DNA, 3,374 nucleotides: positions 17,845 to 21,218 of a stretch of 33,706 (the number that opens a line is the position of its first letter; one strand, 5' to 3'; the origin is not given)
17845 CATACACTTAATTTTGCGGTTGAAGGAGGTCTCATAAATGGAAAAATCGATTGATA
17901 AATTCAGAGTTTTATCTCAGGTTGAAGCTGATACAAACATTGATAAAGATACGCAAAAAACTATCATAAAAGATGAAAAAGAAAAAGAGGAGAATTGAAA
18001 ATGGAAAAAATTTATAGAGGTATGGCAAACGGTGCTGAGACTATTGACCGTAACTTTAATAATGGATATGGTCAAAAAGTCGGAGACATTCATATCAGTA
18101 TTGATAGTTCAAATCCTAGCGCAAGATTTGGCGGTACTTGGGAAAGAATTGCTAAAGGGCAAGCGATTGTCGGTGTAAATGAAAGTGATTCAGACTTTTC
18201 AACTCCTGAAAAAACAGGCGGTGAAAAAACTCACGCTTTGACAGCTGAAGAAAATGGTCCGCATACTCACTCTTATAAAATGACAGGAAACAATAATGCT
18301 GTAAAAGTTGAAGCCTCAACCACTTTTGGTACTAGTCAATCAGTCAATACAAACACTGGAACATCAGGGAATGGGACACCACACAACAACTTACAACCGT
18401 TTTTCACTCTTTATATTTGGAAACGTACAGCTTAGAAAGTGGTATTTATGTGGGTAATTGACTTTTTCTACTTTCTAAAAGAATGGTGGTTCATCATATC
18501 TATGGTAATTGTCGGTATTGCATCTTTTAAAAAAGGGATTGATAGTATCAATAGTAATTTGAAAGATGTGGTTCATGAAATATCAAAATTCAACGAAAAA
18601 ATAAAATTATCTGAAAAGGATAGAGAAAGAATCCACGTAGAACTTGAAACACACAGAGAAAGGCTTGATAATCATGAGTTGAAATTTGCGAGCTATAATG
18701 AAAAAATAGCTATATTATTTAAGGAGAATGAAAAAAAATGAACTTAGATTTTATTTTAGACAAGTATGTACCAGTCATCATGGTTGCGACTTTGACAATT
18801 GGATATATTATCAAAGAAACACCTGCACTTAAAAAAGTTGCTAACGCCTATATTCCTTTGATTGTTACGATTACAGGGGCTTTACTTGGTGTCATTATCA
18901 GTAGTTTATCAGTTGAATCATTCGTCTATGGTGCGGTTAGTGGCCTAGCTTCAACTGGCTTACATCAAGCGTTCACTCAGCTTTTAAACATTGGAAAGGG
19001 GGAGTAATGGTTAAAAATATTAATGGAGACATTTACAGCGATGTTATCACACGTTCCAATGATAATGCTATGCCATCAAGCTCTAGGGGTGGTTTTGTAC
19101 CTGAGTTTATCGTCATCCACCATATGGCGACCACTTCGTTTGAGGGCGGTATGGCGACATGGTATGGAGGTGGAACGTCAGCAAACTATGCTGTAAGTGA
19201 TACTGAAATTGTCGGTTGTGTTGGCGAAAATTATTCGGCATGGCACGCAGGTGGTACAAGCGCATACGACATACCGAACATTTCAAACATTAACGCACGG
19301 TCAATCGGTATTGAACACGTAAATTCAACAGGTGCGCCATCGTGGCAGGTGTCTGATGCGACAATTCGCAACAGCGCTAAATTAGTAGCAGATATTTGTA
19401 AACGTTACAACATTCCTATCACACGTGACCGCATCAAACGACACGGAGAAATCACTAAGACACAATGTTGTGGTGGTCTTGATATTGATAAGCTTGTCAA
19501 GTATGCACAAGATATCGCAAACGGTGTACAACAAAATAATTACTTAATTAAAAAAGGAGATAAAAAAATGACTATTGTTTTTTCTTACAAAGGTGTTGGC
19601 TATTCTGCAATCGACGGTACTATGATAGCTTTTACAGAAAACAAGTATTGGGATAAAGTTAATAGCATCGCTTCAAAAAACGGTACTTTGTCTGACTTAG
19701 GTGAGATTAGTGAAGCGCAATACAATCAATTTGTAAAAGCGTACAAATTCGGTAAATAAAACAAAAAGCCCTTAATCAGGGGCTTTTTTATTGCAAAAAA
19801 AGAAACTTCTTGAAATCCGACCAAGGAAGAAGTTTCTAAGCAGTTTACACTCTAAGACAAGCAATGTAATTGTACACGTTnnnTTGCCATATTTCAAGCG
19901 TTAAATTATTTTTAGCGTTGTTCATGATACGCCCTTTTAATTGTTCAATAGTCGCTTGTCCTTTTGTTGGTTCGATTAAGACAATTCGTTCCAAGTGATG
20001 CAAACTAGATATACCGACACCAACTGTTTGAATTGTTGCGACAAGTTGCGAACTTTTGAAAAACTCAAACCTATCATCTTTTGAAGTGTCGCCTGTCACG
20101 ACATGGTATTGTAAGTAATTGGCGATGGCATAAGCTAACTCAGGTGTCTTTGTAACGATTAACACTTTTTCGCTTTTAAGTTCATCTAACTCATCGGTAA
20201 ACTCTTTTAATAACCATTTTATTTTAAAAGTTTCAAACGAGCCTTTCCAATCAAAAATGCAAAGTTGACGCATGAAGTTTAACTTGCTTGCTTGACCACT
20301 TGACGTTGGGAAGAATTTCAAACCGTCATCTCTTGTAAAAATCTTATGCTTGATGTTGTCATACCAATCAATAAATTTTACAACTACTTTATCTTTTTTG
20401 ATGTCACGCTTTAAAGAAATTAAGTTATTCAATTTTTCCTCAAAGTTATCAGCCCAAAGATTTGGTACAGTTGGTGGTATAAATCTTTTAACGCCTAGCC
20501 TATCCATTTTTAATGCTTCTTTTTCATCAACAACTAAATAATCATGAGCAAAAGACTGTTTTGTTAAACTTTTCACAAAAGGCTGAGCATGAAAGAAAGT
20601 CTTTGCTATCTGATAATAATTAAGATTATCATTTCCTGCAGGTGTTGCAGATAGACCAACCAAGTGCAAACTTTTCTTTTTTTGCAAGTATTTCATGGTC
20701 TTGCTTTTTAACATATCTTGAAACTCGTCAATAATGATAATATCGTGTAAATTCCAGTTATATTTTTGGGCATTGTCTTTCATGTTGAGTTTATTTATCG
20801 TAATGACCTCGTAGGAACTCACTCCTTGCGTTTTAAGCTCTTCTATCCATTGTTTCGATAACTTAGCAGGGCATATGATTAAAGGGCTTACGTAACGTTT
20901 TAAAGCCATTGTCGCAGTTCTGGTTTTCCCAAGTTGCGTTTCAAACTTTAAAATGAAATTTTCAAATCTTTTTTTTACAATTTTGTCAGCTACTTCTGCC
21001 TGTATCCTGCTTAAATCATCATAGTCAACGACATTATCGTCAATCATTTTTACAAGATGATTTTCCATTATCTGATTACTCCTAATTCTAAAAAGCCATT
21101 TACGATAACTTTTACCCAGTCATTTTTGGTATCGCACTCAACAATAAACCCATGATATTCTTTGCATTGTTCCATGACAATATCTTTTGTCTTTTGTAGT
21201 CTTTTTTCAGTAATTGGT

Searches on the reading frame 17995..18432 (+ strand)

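Call 42: search_protein_families(library=pfam, proteins=[window:17995-18432:+], max_evalue=0.001)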
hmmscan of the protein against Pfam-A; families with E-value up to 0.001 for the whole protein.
window:17995-18432:+ (146 aa): 1 family
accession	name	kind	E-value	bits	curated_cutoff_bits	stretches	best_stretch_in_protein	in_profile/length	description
PF21939.1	Gp10_C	-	4.6e-22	79.9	27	1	28-145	7-139/139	Baseplate structural protein Gp10, C-terminal domain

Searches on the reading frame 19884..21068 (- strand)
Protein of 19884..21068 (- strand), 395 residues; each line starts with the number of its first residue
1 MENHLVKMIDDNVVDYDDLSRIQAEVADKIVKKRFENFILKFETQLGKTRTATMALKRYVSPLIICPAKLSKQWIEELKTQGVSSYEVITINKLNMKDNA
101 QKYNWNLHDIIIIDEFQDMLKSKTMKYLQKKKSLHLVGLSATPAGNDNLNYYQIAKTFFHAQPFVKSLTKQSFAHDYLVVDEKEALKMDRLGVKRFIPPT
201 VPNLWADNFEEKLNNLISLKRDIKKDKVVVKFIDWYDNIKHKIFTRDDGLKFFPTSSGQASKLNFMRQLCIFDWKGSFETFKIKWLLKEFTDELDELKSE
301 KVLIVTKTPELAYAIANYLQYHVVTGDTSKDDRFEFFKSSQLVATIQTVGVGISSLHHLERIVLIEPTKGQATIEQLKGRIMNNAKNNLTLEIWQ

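Call 41: search_protein_families(library=pfam, proteins=[window:19884-21068:-], max_evalue=0.001)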
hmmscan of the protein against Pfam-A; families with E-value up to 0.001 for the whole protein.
window:19884-21068:- (395 aa): 3 families
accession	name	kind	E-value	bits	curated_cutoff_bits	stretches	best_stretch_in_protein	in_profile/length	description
PF04851.21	ResIII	-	8.2e-07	29.5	22.5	0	86-144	102-163/164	Type III restriction enzyme, res subunit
PF00270.35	DEAD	-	0.00012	22.3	26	0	102-144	114-161/167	DEAD/DEAH box helicase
PF00176.29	SNF2-rel_dom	-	0.00036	20.2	24.9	0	84-173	109-189/290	SNF2-related domain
